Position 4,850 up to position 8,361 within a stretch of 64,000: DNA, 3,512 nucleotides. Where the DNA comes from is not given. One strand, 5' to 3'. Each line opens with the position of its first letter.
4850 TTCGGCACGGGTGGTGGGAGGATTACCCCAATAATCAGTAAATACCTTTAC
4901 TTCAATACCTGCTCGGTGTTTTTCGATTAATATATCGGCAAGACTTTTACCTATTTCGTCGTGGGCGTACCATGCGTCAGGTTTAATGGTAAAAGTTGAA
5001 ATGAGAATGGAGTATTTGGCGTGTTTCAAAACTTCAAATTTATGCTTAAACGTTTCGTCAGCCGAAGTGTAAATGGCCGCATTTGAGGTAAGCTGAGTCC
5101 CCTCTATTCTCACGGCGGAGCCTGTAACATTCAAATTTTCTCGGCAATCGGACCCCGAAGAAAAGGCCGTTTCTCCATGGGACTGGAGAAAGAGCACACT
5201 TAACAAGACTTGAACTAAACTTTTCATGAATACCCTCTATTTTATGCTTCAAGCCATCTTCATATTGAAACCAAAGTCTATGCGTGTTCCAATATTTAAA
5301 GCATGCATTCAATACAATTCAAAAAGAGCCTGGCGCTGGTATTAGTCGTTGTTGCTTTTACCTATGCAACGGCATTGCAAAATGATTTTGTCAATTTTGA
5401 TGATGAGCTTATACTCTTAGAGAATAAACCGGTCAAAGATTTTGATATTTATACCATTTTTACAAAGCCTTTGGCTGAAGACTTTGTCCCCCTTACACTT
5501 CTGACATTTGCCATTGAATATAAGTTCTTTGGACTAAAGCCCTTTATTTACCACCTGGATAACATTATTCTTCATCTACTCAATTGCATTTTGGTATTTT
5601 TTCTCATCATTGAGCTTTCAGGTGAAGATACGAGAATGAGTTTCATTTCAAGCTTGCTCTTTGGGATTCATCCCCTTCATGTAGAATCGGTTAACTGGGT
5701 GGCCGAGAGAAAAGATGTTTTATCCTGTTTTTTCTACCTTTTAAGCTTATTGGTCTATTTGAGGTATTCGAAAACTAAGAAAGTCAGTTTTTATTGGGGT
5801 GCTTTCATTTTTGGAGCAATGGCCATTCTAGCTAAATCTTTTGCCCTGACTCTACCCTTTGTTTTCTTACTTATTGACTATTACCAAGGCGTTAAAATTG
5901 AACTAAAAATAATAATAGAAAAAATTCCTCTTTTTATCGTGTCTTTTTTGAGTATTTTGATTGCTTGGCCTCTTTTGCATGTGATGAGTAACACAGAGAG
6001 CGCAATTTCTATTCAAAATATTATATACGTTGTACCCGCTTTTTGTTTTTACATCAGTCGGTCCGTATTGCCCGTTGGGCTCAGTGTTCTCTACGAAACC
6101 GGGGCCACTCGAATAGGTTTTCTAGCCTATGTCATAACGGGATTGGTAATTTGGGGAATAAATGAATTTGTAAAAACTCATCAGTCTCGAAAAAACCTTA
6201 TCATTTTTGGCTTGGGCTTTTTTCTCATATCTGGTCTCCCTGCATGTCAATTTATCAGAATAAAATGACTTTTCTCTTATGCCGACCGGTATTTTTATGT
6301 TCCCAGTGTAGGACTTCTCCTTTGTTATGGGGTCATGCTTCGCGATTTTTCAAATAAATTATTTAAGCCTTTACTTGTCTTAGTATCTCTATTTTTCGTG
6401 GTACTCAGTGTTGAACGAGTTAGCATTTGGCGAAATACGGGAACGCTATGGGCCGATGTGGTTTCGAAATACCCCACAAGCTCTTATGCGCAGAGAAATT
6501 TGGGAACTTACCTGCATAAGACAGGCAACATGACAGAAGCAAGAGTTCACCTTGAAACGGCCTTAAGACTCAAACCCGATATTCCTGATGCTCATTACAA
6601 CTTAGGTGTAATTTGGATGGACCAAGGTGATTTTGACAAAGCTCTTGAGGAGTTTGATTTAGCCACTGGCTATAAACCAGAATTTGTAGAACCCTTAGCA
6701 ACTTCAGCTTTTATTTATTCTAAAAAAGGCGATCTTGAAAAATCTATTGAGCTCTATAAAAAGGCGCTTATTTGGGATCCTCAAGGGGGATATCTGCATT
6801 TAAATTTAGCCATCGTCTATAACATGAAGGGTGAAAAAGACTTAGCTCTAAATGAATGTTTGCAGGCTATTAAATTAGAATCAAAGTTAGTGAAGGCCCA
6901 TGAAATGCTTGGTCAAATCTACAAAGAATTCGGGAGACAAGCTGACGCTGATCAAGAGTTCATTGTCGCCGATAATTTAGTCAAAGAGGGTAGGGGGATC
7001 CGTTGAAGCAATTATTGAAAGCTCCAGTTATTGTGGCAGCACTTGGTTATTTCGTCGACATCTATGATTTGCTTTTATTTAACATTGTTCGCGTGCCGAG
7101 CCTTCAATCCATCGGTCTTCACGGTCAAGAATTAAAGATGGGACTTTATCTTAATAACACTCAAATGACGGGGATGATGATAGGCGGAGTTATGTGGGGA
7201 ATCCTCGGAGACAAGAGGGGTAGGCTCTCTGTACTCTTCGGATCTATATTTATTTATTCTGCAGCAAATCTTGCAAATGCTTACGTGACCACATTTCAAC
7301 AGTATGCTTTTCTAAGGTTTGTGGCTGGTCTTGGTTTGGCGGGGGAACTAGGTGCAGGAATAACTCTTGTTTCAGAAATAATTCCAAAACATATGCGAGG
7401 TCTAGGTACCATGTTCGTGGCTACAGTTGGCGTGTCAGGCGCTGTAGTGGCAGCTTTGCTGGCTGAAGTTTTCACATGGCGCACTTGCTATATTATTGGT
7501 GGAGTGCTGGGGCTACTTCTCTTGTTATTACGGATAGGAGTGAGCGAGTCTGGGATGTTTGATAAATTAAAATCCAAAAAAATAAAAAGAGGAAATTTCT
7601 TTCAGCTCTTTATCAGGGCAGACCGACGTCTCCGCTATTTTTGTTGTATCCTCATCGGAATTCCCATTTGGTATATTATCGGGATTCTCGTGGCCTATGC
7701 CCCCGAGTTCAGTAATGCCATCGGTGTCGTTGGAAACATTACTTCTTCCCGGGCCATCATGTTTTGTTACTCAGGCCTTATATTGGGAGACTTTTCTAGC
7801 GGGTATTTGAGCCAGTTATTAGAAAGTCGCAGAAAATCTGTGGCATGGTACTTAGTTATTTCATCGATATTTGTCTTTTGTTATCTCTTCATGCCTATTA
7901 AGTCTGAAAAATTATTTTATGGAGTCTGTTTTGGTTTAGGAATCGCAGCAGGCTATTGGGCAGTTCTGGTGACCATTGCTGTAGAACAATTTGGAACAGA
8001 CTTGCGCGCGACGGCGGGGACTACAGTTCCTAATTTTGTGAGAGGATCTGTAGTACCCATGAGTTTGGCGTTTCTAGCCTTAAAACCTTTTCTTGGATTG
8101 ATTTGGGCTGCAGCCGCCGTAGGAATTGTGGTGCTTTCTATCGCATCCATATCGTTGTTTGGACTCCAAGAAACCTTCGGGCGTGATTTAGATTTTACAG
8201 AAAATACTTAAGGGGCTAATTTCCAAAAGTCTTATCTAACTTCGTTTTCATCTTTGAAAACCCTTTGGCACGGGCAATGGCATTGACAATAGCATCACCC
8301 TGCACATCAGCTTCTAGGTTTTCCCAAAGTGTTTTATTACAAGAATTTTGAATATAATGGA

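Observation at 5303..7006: TMTC-like GT-C/TPR glycosyltransferase gene interrupted by a single in-frame TGA, with an intact paralogue 47 kb away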

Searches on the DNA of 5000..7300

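Call 45: search_rna_families(source=window, start=5000, end=7300, threshold=evalue, max_evalue=1)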
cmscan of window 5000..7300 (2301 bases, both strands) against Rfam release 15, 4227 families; matches with E-value up to 1: 0.
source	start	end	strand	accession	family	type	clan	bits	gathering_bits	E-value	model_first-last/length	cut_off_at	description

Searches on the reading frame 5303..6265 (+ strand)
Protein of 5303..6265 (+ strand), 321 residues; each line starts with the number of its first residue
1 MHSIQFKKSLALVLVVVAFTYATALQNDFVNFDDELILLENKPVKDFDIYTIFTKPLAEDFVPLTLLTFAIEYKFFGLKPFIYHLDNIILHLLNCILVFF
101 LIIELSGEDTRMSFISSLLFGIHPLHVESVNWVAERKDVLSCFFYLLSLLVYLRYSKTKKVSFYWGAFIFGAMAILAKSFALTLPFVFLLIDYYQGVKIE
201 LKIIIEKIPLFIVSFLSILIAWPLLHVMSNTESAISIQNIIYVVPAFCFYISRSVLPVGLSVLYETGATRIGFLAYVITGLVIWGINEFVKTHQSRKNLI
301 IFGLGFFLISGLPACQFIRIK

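Call 6: search_protein_families(library=pfam, proteins=[window:5303-6265:+], max_evalue=0.01)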
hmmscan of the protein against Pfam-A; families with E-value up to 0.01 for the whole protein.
window:5303-6265:+ (321 aa): 1 family
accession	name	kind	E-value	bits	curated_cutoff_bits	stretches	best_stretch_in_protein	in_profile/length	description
PF13231.12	PMT_2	-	0.0021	18.7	26.1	1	69-222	10-155/160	Dolichyl-phosphate-mannose-protein mannosyltransferase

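Call 39: search_protein_families(library=ncbifam, proteins=[window:5303-6265:+], max_evalue=0.001)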
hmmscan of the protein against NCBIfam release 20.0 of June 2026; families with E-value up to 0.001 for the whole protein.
window:5303-6265:+ (321 aa): 0 families

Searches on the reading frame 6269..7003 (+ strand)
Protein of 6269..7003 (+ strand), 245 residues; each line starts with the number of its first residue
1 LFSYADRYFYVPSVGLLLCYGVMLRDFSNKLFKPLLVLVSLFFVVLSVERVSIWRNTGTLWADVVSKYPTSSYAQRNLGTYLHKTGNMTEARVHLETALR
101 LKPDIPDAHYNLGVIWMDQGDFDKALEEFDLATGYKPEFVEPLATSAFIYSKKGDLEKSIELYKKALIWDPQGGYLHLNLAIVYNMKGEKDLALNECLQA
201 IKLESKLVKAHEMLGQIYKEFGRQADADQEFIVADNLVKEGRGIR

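Call 6: search_protein_families(library=pfam, proteins=[window:6269-7003:+], max_evalue=0.01)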
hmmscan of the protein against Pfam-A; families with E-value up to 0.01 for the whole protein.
window:6269-7003:+ (245 aa): 21 families
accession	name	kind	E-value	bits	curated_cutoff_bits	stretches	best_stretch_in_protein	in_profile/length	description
PF07719.23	TPR_2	-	3.8e-23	80.1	27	3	106-133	1-28/34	Tetratricopeptide repeat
PF13414.12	TPR_11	-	1.4e-22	79.6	26.8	2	82-120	4-42/42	TPR repeat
PF00515.34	TPR_1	-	1.5e-21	75.7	27.8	3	106-132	1-27/34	Tetratricopeptide repeat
PF13431.12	TPR_17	-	9.8e-21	72.7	24.4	1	162-194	1-33/34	Tetratricopeptide repeat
PF13181.12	TPR_8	-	2.1e-19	68.4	25.7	1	147-172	8-33/34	Tetratricopeptide repeat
PF13432.12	TPR_16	-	1.2e-14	54.8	32.7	1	78-132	3-57/65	Tetratricopeptide repeat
PF13424.12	TPR_12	-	5.2e-14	52.6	30.1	1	147-204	10-68/77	Tetratricopeptide repeat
PF14559.12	TPR_19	-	6.9e-14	52.4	25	2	85-137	4-56/68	Tetratricopeptide repeat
PF13374.12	TPR_10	-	3.1e-09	37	27.5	0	75-101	5-31/42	Tetratricopeptide repeat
PF13428.12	TPR_14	-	2.3e-08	34.3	23.5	0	75-113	4-42/44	Tetratricopeptide repeat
PF12569.14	NatA_aux_su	-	8.2e-08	32.1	33.3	1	118-175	204-261/515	N-terminal acetyltransferase A, auxiliary subunit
PF13176.12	TPR_7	-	1.7e-07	31.2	27.9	0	149-167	8-26/36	Tetratricopeptide repeat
PF07721.20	TPR_4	-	2.9e-07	30.9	27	0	107-128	2-23/26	Tetratricopeptide repeat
PF13174.12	TPR_6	-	1.4e-06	29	26.3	0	107-129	1-23/33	Tetratricopeptide repeat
PF13371.12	TPR_9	-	2.2e-05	24.8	35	0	96-133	19-56/73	Tetratricopeptide repeat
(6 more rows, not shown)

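Call 11: list_cluster_members(proteins=[P0001, P0002, window:6335-7003:+])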
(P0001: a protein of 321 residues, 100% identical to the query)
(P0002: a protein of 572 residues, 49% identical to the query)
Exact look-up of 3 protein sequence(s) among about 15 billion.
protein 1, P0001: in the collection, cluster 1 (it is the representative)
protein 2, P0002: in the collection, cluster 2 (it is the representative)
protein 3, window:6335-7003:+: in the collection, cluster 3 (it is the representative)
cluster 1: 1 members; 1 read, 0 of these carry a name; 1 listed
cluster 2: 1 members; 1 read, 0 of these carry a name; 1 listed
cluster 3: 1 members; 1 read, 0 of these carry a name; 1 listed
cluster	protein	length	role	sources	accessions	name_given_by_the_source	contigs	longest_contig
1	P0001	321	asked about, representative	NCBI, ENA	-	-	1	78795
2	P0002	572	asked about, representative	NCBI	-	-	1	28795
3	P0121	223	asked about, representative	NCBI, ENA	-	-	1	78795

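Call 39: search_protein_families(library=ncbifam, proteins=[window:6269-7003:+], max_evalue=0.001)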
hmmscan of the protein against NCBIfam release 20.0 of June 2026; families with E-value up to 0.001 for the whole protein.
window:6269-7003:+ (245 aa): 22 families
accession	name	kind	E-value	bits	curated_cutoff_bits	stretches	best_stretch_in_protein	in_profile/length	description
NF040959.1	MamA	equivalog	1.7e-28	99.5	200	2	76-231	41-196/204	magnetosome protein MamA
TIGR02521.1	type_IV_pilW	equivalog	2.8e-18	66.3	154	2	176-234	33-91/234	type IV pilus biogenesis/stability protein PilW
NF002725.1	PRK02603.1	equivalog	1.6e-16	60.8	143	2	153-232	48-130/173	photosystem I assembly protein Ycf3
TIGR02917.1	PEP_TPR_lipo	equivalog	2.3e-16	58.9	312.2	1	66-231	459-624/899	XrtA/PEP-CTERM system TPR-repeat protein PrsT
NF033758.1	gliding_GltE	equivalog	7.6e-15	54.8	225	1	73-232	87-246/411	adventurous gliding motility TPR repeat lipoprotein GltE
NF033762.1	social_mot_Tgl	equivalog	1.6e-14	53.8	225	1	69-231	62-227/252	social motility TPR repeat lipoprotein Tgl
NF047558.1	TPR_END_plus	domain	1e-12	47.8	32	0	177-208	2-33/56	TPR end-of-group domain-containing protein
NF008391.2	PRK11189.1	equivalog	2.3e-10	40.4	250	1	79-134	72-127/297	lipoprotein NlpI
TIGR00990.1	3a0801s09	subfamily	2.7e-10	39.5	757.25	1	77-133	438-494/615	mitochondrial import receptor subunit TOM70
NF033920.0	C39_PA2778_fam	equivalog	2.7e-08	33.5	150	1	48-135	166-253/255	PA2778 family cysteine peptidase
NF047371.1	FlcA_CTERM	equivalog_domain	9.9e-08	30.9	300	1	81-167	448-534/646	periplasmic flagellar collar protein FlcA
TIGR02552.1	LcrH_SycD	equivalog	1.3e-07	31.4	104.8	0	72-133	52-113/136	SycD/LcrH family type III secretion system chaperone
NF047507.1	TPR_BatC_Lepto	exception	3.3e-07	30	175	0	77-138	63-128/214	TPR repeat-containing protein BatC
NF052415.1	T3SS_chap_SctY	equivalog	1.7e-06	28.5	70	0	142-229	8-98/106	type III secretion apparatus assembly chaperone SctY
NF040561.1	PrimPol_Msp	equivalog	4.2e-06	25.6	200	0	153-224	4-75/515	CRISPR-associated primase-polymerase type A1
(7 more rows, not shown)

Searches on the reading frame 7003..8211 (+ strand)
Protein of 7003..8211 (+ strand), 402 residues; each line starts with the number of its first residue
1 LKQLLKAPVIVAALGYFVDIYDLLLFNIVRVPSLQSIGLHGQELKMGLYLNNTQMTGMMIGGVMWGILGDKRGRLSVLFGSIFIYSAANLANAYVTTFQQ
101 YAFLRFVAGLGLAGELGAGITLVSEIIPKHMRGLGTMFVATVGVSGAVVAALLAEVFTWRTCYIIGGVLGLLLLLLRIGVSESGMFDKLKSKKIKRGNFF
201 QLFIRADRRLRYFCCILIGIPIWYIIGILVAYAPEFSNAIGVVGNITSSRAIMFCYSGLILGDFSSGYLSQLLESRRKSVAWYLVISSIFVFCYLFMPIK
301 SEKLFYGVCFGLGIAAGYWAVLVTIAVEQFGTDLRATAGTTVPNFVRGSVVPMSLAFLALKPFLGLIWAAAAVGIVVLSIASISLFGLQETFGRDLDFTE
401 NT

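Call 6: search_protein_families(library=pfam, proteins=[window:7003-8211:+], max_evalue=0.01)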
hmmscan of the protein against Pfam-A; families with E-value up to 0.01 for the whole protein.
window:7003-8211:+ (402 aa): 2 families
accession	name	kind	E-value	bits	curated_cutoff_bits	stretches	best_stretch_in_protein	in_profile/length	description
PF07690.21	MFS_1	-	1e-22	81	33.4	1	14-338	3-331/347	Major Facilitator Superfamily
PF00083.30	Sugar_tr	-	5.5e-09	35.8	22.3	1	53-188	54-199/452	Sugar (and other) transporter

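Call 39: search_protein_families(library=ncbifam, proteins=[window:7003-8211:+], max_evalue=0.001)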
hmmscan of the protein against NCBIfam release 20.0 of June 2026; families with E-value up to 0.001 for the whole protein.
window:7003-8211:+ (402 aa): 20 families
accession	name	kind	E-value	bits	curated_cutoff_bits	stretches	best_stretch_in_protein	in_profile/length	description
TIGR00895.1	2A0115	subfamily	9.8e-32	110.3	418.55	2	5-193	15-206/398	aromatic acid/H+ symport family MFS transporter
TIGR00891.1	2A0112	subfamily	3.3e-21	75.8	552.9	1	11-193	16-201/405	sialate:H+ symport family MFS transporter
NF008586.0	PRK11551.1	equivalog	4.5e-21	75.3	410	1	40-385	37-395/406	3-(3-hydroxy-phenyl)propionate transporter MhpT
NF003024.0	PRK03893.1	subfamily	2.3e-19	69.6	604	1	10-254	24-264/497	sialate:H+ symport family MFS transporter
NF008963.0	PRK12307.1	equivalog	4.1e-18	65.7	637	1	9-381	20-400/426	MFS transporter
NF053517.1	HbztTptrPcaK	equivalog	2.9e-17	62.8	770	1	52-195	61-209/437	4-hydroxybenzoate transporter PcaK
TIGR00898.1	2A0119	subfamily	1.5e-16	60.3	550.75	1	53-189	134-271/506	cation transport protein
TIGR00883.1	2A0106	subfamily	2.5e-15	56.5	443.45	1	59-353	49-373/400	metabolite/H+ symporter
TIGR00880.1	2_A_01_02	superfamily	3.3e-11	43.5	131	1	57-176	10-133/141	multidrug resistance protein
TIGR00893.1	2A0114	subfamily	2.9e-10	39.6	395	1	53-176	37-164/399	D-galactonate transporter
NF008270.1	PRK11043.1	equivalog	2.4e-08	33.5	430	1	55-202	50-200/382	purine nucleoside transporter PunC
NF008314.0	PRK11102.1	equivalog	1.4e-07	31.2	303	1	52-210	52-216/396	Bcr/CflA family multidrug efflux MFS transporter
TIGR01299.1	synapt_SV2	subfamily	4.1e-07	28.3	637.3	1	54-154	211-311/742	synaptic vesicle protein SV2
TIGR00710.1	efflux_Bcr_CflA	subfamily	7.2e-07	28.9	200.9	1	54-340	49-335/385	Bcr/CflA family efflux MFS transporter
NF000219.1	FloR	exception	4.1e-06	26.3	700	1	53-190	57-200/404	chloramphenicol/florfenicol efflux MFS transporter FloR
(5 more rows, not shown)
